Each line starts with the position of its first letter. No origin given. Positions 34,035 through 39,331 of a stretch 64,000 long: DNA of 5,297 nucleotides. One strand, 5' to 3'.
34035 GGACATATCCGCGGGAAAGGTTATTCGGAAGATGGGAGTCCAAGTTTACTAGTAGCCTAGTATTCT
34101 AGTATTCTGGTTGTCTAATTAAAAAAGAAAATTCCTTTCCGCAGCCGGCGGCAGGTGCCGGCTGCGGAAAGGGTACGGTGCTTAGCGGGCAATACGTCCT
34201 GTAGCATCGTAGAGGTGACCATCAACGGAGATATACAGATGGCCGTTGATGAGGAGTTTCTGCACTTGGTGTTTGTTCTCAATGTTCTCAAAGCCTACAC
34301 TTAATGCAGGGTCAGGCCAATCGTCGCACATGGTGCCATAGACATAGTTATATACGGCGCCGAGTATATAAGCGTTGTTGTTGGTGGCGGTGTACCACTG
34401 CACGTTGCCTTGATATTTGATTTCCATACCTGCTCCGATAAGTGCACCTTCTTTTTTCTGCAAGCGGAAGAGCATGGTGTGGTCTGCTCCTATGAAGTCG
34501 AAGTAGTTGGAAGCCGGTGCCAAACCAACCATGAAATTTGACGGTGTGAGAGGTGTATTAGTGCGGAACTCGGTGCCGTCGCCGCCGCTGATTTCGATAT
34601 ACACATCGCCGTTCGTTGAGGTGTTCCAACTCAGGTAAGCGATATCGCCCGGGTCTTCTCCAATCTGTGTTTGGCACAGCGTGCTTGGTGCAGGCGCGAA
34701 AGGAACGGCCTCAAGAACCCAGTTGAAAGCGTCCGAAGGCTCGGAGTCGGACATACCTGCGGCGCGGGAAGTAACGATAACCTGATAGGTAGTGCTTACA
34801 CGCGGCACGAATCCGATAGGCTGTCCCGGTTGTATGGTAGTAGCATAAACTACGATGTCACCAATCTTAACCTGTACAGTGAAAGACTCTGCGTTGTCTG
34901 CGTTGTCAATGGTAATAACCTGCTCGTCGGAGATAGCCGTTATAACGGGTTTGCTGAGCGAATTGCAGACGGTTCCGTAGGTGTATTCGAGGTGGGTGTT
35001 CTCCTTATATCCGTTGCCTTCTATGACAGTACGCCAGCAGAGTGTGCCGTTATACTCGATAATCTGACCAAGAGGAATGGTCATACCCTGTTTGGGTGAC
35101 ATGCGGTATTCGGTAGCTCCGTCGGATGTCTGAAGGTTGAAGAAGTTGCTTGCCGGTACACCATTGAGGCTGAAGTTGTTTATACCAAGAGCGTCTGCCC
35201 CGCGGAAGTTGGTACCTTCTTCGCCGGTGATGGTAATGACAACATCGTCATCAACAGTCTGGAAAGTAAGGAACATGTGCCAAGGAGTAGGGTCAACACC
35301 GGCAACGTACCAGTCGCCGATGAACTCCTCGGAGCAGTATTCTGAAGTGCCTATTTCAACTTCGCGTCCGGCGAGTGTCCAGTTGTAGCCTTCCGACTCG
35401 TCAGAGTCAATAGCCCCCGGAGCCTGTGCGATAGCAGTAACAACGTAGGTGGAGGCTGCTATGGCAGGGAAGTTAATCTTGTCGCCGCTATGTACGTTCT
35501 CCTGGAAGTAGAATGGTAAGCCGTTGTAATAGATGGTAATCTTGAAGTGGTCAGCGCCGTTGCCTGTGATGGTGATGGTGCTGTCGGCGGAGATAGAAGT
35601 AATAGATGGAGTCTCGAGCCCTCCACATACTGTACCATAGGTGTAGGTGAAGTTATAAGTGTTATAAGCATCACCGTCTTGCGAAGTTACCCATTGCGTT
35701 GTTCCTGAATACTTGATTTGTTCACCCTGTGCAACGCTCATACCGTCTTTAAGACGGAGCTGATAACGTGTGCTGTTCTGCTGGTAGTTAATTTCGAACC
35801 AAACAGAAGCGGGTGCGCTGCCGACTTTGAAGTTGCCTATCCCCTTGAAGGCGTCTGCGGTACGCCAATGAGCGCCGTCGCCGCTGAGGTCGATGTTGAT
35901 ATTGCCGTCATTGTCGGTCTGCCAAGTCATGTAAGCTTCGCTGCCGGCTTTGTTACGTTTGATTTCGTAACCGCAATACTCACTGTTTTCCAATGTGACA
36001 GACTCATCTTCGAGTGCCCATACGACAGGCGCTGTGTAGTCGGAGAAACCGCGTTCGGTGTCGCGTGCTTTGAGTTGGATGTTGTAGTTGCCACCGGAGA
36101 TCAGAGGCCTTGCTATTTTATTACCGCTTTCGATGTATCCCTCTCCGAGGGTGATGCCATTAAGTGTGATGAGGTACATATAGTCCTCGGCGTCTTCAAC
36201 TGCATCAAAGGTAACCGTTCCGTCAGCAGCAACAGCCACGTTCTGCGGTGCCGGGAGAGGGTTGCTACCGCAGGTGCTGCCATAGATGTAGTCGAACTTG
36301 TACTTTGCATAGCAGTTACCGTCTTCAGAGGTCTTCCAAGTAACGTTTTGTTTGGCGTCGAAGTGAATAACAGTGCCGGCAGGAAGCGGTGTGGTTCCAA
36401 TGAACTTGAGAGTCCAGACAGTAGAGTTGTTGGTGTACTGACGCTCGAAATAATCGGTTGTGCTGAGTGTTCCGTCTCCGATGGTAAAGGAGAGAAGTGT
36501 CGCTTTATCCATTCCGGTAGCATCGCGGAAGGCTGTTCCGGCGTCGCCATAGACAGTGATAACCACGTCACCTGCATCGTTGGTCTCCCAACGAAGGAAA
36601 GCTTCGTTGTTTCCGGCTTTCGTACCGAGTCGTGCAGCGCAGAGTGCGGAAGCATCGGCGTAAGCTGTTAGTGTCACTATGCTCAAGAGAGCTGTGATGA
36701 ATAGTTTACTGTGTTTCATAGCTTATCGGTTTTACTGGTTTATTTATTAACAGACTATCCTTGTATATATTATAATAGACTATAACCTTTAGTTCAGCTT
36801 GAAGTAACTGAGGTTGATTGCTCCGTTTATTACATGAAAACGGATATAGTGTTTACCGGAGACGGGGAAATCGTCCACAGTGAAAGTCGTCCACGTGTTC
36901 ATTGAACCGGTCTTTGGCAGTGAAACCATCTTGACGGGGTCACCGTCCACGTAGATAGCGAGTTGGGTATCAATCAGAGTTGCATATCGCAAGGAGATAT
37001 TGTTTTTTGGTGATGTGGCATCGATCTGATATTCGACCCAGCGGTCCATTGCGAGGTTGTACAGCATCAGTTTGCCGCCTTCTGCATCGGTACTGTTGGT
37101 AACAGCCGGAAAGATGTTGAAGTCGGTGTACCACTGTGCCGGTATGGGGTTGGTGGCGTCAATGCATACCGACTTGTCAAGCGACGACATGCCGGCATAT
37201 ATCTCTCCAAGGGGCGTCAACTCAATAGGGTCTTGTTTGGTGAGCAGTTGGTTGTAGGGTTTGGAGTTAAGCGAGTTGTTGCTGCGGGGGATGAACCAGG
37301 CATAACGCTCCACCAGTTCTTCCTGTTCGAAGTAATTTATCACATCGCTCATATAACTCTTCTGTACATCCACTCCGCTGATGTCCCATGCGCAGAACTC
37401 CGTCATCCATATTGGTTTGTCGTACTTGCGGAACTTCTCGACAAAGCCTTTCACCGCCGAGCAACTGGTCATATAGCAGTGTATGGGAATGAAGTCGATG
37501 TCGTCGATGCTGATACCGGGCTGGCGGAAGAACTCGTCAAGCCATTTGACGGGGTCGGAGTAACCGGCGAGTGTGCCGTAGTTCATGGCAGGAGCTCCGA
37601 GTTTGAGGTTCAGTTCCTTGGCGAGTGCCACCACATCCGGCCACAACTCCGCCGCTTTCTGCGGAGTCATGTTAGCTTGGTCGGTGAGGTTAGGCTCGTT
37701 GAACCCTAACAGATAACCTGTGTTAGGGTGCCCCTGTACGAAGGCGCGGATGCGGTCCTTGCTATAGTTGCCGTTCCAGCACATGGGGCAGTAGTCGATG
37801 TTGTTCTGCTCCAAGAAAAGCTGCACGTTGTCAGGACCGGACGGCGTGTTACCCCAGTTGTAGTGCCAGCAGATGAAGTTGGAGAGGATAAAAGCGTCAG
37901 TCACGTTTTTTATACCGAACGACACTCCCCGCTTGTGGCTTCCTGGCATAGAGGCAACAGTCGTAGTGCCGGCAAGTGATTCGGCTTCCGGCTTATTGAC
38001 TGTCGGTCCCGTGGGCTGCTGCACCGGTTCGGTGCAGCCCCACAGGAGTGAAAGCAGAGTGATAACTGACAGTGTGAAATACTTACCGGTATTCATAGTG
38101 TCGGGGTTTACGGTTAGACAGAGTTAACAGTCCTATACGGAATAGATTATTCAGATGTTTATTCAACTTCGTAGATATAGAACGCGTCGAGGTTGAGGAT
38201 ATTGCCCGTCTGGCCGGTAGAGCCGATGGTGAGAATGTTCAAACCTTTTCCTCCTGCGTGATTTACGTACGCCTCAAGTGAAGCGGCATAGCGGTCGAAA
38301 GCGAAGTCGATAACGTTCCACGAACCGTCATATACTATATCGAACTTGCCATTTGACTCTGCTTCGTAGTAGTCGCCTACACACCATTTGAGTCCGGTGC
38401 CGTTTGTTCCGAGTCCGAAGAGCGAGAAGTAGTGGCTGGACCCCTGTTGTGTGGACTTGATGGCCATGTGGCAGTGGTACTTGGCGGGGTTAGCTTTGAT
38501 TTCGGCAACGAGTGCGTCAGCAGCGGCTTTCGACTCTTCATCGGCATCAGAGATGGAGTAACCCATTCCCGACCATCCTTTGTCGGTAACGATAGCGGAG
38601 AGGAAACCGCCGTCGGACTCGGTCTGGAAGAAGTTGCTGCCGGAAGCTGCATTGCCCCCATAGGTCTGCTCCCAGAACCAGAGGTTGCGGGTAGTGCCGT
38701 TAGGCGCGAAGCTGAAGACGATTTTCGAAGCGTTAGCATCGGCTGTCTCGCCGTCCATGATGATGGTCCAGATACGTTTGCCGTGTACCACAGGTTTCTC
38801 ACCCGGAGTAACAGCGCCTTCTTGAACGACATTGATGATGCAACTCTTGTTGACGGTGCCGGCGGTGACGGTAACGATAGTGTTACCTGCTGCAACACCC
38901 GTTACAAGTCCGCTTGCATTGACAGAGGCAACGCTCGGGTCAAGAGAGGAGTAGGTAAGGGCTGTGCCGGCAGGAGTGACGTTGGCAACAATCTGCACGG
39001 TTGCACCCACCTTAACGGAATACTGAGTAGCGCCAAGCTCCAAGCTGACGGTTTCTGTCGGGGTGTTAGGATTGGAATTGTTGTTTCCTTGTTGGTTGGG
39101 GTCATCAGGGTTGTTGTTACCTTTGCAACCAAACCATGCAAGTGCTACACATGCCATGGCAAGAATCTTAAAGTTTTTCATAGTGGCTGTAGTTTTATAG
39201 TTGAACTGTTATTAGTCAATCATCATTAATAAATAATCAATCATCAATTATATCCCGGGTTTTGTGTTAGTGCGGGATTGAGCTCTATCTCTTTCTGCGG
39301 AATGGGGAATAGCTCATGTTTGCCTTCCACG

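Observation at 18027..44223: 26-kb co-directional array: a Sus-like PUL head fused to a train of T9SS-tailed giant proteins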

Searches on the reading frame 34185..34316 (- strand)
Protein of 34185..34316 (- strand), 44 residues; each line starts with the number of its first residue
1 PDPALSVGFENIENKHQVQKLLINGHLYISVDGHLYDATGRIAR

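Call 10: search_protein_families(library=pfam, proteins=[window:34185-34316:-], max_evalue=10)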
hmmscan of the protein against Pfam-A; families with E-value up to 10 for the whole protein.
seq(44 aa): 1 family
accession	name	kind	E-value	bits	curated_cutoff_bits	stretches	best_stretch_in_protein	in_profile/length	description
PF22013.1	PG_1098_Fer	-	0.0029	17.9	27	1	8-30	14-36/44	PG_1098 ferredoxin-like domain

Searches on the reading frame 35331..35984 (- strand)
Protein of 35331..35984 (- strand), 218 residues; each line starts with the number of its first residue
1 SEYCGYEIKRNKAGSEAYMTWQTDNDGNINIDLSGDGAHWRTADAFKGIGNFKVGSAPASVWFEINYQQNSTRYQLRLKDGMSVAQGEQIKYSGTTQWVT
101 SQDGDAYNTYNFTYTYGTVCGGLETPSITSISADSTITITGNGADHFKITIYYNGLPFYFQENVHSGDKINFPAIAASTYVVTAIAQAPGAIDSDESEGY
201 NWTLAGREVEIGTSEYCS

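Call 69: predict_structure(alignment_id=A3)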
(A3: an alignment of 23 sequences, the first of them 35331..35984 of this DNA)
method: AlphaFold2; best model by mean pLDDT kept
length: 218 residues; sequences in the alignment: 23
mean_pLDDT: 91.0   pTM: 0.70
mean pLDDT of the five models: 91.0, 91.0, 90.4, 89.6, 88.8
residues with pLDDT >= 90: 151; 70-90: 59; 50-70: 8; < 50: 0
segments of 3 or more residues with pLDDT < 50: none
pLDDT, mean of each block of 10 residues (from residue 1): 83 80 96 92 91 97 94 97 97 95 92 94 93 96 93 80 96 90 90 92 86 74
secondary structure, 60 per line:
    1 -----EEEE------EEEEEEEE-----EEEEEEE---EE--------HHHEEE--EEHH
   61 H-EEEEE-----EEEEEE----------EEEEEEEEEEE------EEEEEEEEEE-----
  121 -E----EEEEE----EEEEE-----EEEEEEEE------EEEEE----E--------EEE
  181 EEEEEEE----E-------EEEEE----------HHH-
elements in order: E6-9 E16-23 E29-35 E52-54 E63-67 E73-78 E89-99 E106-115 E127-131 E136-140 E146-153 E160-164 E178-187 E200-204

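Call 73: fold_search(model_id=the predicted structure, library=pdb)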
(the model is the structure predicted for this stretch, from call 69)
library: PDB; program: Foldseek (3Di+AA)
matches with E <= 10: 1113; with E <= 0.001: 23
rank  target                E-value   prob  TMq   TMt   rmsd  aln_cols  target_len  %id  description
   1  4bkf_A                1.8e-05  1.00  0.40  0.21   9.8       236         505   10  crystal structure of the human EphA4 ectodomain in complex with human ephrinB3 (released 2013-07-03)
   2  4bk4_A                2.8e-05  1.00  0.42  0.22   8.6       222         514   10  crystal structure of the human EphA4 ectodomain (released 2013-07-03)
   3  4bk5_A                5.4e-05  1.00  0.40  0.21  10.4       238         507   11  crystal structure of the human EphA4 ectodomain in complex with human ephrin A5 (amine-methylated sample) (released 2013-07-03)
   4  7dm0_A                2.3e-04  1.00  0.27  0.33  14.8       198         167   10  Biofilm associated protein - C region (released 2021-12-15)
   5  2jll                  2.5e-04  1.00  0.34  0.21  19.3       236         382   13  Crystal structure of NCAM2 IgIV-FN3II (released 2009-11-17)
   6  2w1n                  2.5e-04  0.96  0.21  0.20  19.5       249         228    9  cohesin and fibronectin type-III double module construct from the Clostridium perfringens glycoside hydrolase GH84C (released 2009-02-03)
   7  4m4p_A                4.2e-04  1.00  0.41  0.22   7.4       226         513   10  Crystal structure of EPHA4 ectodomain (released 2013-10-30)
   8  1cn4_A                4.7e-04  1.00  0.32  0.32  10.1       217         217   10  ERYTHROPOIETIN COMPLEXED WITH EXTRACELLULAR DOMAINS OF ERYTHROPOIETIN RECEPTOR (released 1999-08-11)
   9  1eba_B                4.7e-04  1.00  0.30  0.31  10.0       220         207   11  COMPLEX BETWEEN THE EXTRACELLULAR DOMAIN OF ERYTHROPOIETIN (EPO) RECEPTOR [EBP] AND AN INACTIVE PEPTIDE [EMP33] CONTAI (released 1998-11-11)
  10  3fl7                  5.0e-04  1.00  0.25  0.13  15.5       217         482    9  Crystal structure of the human ephrin A2 ectodomain (released 2009-01-27)
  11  1cn4_B                5.5e-04  1.00  0.33  0.33   9.7       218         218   11  ERYTHROPOIETIN COMPLEXED WITH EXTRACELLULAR DOMAINS OF ERYTHROPOIETIN RECEPTOR (released 1999-08-11)
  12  8dpu_C                5.5e-04  0.99  0.27  0.22  12.3       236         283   11  The crystal structure of the IL-11 signalling complex (released 2023-11-29)
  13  7zcb_B                5.8e-04  0.97  0.24  0.26  14.7       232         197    9  Human Pikachurin/EGFLAM N-terminal Fibronectin-III (1-2) domains (released 2023-07-19)
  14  8k4q_C                7.1e-04  0.99  0.28  0.30  11.0       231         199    9  Crystal structure of nanobody HuNb103 bound to human interleukin-4 receptor subunit alpha (released 2024-06-26)
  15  8d82_C                7.1e-04  0.97  0.24  0.19  12.0       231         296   12  Cryo-EM structure of human IL-6 signaling complex in detergent: model containing full extracellular domains (released 2023-03-29)
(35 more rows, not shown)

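Call 87: search_solved_structures(query=A3, max_evalue=1)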
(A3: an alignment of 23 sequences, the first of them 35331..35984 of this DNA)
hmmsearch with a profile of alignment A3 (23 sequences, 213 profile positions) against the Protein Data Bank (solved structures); distinct sequences matched with E-value up to 1: 2.
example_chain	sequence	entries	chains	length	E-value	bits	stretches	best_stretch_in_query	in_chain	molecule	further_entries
6tpl_A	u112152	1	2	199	0.014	18.3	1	127-194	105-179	Intimin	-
1f00_I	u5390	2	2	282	0.054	16.3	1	128-195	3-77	INTIMIN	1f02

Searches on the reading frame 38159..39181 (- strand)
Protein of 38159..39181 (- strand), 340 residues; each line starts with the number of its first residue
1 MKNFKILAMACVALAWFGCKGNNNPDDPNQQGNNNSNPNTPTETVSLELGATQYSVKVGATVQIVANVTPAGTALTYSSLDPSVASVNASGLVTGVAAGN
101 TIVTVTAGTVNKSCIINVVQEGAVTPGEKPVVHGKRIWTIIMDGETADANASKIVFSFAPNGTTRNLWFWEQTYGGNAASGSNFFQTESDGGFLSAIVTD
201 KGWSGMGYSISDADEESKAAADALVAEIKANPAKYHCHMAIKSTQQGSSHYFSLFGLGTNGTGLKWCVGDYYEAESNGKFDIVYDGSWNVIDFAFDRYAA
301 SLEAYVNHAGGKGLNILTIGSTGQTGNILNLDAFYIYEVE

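Call 3: search_protein_families(library=pfam, proteins=[window:38159-39181:-], max_evalue=0.01)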
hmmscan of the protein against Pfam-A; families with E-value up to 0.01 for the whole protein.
window:38159-39181:- (340 aa): 2 families
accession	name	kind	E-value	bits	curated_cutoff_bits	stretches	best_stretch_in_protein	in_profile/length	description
PF02368.24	Big_2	-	1.2e-13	51.2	22.8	1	49-113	7-74/79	Bacterial Ig-like domain (group 2)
PF22359.2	Big-like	-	2e-05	25.2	27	1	75-118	3-46/48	Bacterial Ig-like domain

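Call 5: search_protein_families(library=ncbifam, proteins=[window:38159-39181:-], max_evalue=0.01)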
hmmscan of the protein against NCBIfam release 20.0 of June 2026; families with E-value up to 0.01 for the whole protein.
window:38159-39181:- (340 aa): 0 families
